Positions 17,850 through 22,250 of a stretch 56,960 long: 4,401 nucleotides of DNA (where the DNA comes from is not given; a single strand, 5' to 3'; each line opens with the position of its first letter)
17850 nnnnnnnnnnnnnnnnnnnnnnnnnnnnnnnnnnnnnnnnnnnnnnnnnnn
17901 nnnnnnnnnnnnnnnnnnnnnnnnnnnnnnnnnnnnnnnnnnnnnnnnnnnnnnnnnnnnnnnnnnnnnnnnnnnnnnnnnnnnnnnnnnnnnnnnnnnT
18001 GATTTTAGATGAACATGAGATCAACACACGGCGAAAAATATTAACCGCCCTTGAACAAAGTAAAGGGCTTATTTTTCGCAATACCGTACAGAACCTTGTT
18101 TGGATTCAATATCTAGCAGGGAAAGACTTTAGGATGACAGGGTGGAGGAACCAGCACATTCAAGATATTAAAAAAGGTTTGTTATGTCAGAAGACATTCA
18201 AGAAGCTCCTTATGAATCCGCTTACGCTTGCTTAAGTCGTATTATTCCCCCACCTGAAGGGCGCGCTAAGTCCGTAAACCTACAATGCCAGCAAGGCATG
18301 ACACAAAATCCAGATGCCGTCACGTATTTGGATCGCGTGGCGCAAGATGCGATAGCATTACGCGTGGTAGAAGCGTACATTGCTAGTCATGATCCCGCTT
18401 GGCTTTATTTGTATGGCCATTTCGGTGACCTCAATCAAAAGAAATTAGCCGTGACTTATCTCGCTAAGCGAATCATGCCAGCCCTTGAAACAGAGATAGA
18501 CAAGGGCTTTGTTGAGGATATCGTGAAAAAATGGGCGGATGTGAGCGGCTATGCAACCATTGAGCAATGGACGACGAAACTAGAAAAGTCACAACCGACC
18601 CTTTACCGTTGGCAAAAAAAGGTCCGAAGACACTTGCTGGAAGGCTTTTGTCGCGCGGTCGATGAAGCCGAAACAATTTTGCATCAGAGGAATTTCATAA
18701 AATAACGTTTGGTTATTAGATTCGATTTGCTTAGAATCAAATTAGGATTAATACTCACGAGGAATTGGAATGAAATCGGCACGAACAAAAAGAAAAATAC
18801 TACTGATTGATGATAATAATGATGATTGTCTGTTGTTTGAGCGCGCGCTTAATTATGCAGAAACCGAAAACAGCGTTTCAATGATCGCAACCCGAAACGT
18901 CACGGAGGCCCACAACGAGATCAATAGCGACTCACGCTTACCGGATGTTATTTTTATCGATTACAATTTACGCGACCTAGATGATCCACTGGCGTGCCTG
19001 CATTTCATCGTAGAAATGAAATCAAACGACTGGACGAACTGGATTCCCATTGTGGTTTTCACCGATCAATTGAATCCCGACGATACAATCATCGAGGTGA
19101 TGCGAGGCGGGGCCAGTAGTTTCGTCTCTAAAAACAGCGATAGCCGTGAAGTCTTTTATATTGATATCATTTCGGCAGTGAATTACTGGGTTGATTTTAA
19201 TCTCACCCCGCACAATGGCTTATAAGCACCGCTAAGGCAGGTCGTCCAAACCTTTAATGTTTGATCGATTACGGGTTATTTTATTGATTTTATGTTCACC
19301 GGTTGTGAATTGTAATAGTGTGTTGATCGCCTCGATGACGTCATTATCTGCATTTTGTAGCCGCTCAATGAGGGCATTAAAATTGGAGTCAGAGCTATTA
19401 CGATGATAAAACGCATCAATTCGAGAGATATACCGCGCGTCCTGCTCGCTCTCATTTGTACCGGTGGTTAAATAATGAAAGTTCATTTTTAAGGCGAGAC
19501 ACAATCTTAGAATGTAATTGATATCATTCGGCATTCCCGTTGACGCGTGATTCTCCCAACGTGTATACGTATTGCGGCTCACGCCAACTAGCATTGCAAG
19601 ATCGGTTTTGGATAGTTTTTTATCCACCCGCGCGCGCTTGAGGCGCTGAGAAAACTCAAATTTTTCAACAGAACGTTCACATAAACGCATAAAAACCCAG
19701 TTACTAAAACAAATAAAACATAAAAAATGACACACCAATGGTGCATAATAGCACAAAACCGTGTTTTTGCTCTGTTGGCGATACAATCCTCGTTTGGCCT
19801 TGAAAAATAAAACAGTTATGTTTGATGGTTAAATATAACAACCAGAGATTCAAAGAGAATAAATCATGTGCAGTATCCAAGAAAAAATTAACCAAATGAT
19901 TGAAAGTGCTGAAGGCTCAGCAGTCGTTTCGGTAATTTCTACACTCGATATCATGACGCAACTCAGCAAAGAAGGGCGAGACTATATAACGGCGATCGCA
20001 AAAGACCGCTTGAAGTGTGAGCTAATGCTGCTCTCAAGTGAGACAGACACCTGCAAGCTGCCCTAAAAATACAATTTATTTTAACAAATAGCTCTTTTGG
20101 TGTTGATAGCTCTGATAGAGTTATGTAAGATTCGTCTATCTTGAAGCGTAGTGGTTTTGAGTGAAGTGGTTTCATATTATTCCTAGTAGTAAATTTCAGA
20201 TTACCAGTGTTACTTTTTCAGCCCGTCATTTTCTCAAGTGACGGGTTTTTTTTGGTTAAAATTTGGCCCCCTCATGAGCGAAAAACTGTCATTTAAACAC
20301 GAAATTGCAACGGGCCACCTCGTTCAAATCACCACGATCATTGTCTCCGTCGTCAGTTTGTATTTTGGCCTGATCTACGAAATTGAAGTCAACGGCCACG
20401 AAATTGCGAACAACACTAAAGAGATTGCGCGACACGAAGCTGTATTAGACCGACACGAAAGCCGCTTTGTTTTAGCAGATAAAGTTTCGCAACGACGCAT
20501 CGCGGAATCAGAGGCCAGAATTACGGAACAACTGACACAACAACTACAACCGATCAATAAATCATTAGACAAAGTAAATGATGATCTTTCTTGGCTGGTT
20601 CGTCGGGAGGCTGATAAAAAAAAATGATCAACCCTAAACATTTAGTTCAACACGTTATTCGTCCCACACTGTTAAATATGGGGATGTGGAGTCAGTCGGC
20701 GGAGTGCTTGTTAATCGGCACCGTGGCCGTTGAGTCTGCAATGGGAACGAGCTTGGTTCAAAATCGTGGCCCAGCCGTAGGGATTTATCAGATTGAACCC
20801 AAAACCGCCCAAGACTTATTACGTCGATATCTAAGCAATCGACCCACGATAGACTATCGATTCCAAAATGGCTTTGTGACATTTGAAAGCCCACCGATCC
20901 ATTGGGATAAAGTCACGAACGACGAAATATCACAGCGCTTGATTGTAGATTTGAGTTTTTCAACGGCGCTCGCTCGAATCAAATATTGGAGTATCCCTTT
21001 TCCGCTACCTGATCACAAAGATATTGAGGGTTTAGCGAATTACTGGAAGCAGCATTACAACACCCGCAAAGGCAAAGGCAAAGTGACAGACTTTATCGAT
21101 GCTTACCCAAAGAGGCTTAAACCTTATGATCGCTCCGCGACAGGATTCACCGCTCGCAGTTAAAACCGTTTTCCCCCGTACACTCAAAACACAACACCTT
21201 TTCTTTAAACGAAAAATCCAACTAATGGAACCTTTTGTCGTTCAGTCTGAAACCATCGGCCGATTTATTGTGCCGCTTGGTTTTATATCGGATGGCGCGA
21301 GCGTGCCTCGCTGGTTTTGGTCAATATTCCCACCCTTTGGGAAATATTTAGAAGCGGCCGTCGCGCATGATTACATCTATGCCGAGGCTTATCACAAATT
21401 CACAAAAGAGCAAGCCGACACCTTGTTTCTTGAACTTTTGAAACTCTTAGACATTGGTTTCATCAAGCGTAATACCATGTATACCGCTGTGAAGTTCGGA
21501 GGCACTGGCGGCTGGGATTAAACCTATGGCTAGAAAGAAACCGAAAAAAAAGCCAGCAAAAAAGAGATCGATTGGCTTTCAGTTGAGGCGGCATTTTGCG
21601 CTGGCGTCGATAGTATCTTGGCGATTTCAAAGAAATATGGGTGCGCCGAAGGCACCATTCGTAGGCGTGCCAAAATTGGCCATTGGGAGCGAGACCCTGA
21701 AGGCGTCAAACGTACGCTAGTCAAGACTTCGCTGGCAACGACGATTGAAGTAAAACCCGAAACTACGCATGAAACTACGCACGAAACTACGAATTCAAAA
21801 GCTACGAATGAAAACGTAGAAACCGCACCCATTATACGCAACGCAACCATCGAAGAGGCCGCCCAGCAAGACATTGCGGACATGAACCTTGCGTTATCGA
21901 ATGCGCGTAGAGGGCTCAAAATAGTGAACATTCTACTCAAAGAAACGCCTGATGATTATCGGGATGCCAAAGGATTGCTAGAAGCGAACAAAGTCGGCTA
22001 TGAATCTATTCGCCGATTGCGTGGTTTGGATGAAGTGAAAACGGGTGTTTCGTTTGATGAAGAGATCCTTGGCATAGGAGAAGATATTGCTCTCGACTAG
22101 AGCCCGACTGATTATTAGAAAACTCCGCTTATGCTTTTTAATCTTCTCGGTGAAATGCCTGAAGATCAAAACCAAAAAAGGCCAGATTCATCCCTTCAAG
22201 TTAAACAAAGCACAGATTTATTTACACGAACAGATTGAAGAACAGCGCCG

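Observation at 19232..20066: XRE transcription factor divergent from a 66-aa ORF: a possible TF-small-protein induction module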

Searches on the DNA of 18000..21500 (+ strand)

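Call 4: search_dna_similar(query=window:18000-21500:+, collection=phages, mode=near)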
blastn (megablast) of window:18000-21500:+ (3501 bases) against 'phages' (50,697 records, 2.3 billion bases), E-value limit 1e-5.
No match.

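Call 71: search_rna_families(source=window, start=18500, end=20800, threshold=evalue, max_evalue=1)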
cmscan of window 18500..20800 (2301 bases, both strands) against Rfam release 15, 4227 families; matches with E-value up to 1: 1.
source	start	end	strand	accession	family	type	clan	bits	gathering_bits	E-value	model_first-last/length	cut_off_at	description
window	20184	20247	+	RF02677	NsiR4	Gene; sRNA;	-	18.3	40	0.61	1-65/65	no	Nitrogen stress-induced RNA 4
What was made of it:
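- Tried and rejected: A known RNA in the spacer or leader: only a sub-threshold NsiR4 hit (call 71).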

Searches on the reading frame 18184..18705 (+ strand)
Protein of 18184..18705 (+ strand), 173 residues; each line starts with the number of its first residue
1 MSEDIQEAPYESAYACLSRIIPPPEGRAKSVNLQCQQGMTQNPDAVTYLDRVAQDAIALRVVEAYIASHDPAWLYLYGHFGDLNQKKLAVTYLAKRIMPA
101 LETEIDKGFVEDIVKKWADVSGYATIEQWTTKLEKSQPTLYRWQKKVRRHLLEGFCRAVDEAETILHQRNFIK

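Call 5: search_protein_families(library=pfam, proteins=[window:18184-18705:+], max_evalue=0.1)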
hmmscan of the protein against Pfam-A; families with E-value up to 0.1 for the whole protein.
window:18184-18705:+ (173 aa): 0 families

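Call 6: search_protein_families(library=phrogs, proteins=[window:18184-18705:+], max_evalue=0.01)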
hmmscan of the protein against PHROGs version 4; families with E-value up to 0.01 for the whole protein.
window:18184-18705:+ (173 aa): 1 family
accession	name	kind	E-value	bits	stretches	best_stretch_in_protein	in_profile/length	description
phrog_3412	-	unknown function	0.00074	20.4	0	125-171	137-182/188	-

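Call 73: search_solved_structures(query=window:18184-18702:+, max_evalue=1)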
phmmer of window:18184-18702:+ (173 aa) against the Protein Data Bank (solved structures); distinct sequences matched with E-value up to 1: 2.
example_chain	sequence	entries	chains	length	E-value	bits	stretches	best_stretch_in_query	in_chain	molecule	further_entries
2z23_A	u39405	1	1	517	0.062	16.6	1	75-151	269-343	Periplasmic oligopeptide-binding protein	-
1b05_A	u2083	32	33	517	0.81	13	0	75-149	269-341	PERIPLASMIC OLIGOPEPTIDE-BINDING PROTEIN | PROTEIN (OLIGO-PEPTIDE BINDING PROTEIN) | PERIPLASMIC OLIGO-PEPTIDE BINDING PROTEIN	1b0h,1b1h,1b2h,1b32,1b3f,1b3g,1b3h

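Call 89: search_protein_families(library=ncbifam, proteins=[window:18184-18705:+], max_evalue=0.01)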
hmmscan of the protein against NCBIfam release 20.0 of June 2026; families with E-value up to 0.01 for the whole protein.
window:18184-18705:+ (173 aa): 0 families
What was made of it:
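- On Lambdoid Q / pR'-tR' late control: No Q family hit for ORFs 17565-18705 (calls 5, 6, 73, 89).
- The 173-aa ORF at 18184-18705 has no Pfam, NCBIfam or PDB match (calls 5, 73, 89).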

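Call 90: search_protein_families(library=padloc, proteins=[window:18184-18705:+], max_evalue=0.001)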
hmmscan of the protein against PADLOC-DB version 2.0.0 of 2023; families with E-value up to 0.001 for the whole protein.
window:18184-18705:+ (173 aa): 0 families

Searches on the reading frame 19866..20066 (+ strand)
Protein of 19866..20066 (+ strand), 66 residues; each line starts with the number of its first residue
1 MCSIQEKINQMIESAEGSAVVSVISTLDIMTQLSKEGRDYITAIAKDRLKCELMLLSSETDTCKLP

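Call 5: search_protein_families(library=pfam, proteins=[window:19866-20066:+], max_evalue=0.1)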
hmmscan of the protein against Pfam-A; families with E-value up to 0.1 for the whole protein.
window:19866-20066:+ (66 aa): 0 families

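Call 6: search_protein_families(library=phrogs, proteins=[window:19866-20066:+], max_evalue=0.01)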
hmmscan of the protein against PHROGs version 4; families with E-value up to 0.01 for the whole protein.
window:19866-20066:+ (66 aa): 0 families

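Call 8: search_dna_similar(query=window:19866-20063:+, collection=phages, mode=protein, max_evalue=1, max_rows=30)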
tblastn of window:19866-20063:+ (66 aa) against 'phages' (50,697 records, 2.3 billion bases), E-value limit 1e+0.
No match.

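Call 13: find_homologous_proteins(query=window:19866-20063:+, max_evalue=0.1)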
Query window:19866-20063:+ (66 aa): 1 proteins with E <= 0.1 among 1 candidates.
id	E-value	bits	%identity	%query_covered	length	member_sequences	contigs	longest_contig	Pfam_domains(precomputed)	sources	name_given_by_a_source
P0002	1.5e-33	130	100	100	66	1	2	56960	-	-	-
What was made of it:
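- It has no homologue among 5.8 billion proteins (call 13).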

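Call 89: search_protein_families(library=ncbifam, proteins=[window:19866-20066:+], max_evalue=0.01)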
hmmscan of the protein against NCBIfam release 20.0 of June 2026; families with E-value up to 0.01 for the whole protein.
window:19866-20066:+ (66 aa): 0 families

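Call 90: search_protein_families(library=padloc, proteins=[window:19866-20066:+], max_evalue=0.001)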
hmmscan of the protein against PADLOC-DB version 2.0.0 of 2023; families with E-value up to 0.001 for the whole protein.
window:19866-20066:+ (66 aa): 0 families

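Call 91: predict_structure(protein=window:19866-20063:+)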
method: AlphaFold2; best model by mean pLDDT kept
length: 66 residues; sequences in the alignment: 1
mean_pLDDT: 69.3   pTM: 0.42
mean pLDDT of the five models: 69.3, 65.9, 65.4, 60.2, 56.0
residues with pLDDT >= 90: 0; 70-90: 33; 50-70: 31; < 50: 2
segments of 3 or more residues with pLDDT < 50: none
pLDDT, mean of each block of 10 residues (from residue 1): 61 60 71 82 79 71 57
secondary structure, 60 per line:
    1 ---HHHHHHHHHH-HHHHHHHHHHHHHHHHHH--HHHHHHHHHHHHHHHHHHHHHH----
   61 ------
elements in order: H4-13 H15-32 H35-56
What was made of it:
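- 19866..20066 (+): Small ORF, 66 aa, acidic (pI 4.7), predicted helical hairpin. It is the proposed output or effector of the cassette. AlphaFold2 on the single sequence: pLDDT 69, two long helices (call 91).
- On CI/Cro- or CI/MOR-type bistable switch: The low-confidence model shows two long helices (call 91).
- Tried and rejected: The small-ORF model was too weak (pLDDT 69) to search with (call 91).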

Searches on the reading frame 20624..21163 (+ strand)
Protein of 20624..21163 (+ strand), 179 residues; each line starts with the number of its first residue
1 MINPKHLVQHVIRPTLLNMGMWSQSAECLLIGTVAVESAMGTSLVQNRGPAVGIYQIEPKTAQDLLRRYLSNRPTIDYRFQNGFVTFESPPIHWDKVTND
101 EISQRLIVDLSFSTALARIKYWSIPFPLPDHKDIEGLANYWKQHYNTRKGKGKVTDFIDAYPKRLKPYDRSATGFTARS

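Call 5: search_protein_families(library=pfam, proteins=[window:20624-21163:+], max_evalue=0.1)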
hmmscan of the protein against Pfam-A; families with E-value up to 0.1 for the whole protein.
window:20624-21163:+ (179 aa): 2 families
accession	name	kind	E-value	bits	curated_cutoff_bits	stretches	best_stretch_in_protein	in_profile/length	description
PF18013.6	Phage_lysozyme2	-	0.0053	17.4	28.2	1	17-84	11-81/140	Phage tail lysozyme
PF01464.25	SLT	-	0.026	14.5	21.3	1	28-70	15-56/117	Transglycosylase SLT domain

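Call 6: search_protein_families(library=phrogs, proteins=[window:20624-21163:+], max_evalue=0.01)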
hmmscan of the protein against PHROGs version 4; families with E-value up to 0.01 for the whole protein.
window:20624-21163:+ (179 aa): 1 family
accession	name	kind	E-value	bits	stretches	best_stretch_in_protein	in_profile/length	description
phrog_3108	-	unknown function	4e-33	115.4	1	4-163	3-154/160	-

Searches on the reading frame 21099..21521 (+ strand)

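Call 5: search_protein_families(library=pfam, proteins=[window:21099-21521:+], max_evalue=0.1)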
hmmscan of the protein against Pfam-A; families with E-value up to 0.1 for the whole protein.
window:21099-21521:+ (140 aa): 2 families
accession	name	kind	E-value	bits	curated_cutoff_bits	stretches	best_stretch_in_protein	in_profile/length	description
PF07087.16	DUF1353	-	5.2e-26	90.5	22.5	1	41-131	2-91/91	Protein of unknown function (DUF1353)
PF25605.1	Phage_80a_gp11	-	0.048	14.4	27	1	87-117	42-72/76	Phage 80a gp11 protein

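Call 6: search_protein_families(library=phrogs, proteins=[window:21099-21521:+], max_evalue=0.01)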
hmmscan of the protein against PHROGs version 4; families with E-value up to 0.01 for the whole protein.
window:21099-21521:+ (140 aa): 1 family
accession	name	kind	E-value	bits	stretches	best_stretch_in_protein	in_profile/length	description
phrog_1158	-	tail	3.1e-27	96.6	1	37-136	21-128/205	tail assembly chaperone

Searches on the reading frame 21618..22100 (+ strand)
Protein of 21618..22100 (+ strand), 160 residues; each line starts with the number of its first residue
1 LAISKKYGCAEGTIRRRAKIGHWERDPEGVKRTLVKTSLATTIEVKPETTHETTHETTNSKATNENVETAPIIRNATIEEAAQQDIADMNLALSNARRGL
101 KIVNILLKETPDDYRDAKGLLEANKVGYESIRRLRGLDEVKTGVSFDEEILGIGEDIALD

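Call 12: search_protein_families(library=phrogs, proteins=[window:21618-22100:+], max_evalue=0.001)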
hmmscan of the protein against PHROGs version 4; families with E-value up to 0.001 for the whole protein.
window:21618-22100:+ (160 aa): 1 family
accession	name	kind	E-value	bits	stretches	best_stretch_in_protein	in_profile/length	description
phrog_1206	-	head and packaging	9.1e-09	36.4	1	2-63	25-88/207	terminase small subunit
